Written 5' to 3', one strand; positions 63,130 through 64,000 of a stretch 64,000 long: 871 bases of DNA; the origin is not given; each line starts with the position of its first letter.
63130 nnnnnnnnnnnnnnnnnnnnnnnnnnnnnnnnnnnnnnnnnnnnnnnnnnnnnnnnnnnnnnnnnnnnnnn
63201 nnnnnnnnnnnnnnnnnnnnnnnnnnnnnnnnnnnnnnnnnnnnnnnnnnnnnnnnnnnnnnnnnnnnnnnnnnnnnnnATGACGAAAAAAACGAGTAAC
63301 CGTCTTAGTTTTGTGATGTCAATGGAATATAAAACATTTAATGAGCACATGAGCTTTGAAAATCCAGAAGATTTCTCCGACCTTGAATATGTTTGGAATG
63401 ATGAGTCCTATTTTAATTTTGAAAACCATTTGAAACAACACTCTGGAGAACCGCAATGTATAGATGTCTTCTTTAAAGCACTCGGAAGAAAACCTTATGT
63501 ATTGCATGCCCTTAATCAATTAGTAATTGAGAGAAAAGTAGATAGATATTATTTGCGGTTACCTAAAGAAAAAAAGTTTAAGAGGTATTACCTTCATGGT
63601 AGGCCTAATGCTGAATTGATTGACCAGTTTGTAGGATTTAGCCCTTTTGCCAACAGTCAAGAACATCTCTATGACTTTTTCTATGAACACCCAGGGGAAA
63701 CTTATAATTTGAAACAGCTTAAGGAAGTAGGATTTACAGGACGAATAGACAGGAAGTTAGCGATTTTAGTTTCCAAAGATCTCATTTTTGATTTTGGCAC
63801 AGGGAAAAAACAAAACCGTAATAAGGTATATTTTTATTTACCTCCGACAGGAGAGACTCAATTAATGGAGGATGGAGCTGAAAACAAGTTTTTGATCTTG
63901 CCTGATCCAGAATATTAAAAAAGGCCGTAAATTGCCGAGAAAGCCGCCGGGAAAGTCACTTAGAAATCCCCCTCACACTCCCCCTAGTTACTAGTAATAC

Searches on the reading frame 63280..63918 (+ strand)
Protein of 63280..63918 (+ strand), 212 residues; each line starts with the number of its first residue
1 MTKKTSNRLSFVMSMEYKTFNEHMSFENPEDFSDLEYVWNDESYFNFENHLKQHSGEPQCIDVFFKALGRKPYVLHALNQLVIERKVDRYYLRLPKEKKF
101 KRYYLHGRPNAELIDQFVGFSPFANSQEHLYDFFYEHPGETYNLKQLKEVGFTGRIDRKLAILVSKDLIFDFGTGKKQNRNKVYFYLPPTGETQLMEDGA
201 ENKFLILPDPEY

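Call 34: find_encoding_contigs(protein=window:63280-63918:+, flank=10000, max_places=2)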
Protein window:63280-63918:+ (212 aa): 1 contig read that carries it; 1 place shown.
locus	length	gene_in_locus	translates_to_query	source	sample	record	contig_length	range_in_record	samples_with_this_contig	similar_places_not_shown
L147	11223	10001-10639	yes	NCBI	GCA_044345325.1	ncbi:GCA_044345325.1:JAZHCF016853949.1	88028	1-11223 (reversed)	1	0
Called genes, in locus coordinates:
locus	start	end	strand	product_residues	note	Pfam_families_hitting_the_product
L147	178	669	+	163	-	-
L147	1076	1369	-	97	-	-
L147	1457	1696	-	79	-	PF14192:DUF4314 (weak)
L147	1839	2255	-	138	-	-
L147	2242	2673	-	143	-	-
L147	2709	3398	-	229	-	-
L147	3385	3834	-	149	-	-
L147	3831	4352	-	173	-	-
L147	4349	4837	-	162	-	PF03692:CxxCxxCC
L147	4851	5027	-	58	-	-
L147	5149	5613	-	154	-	-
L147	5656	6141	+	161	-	-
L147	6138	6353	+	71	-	-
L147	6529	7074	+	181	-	-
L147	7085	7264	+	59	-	-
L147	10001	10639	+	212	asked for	-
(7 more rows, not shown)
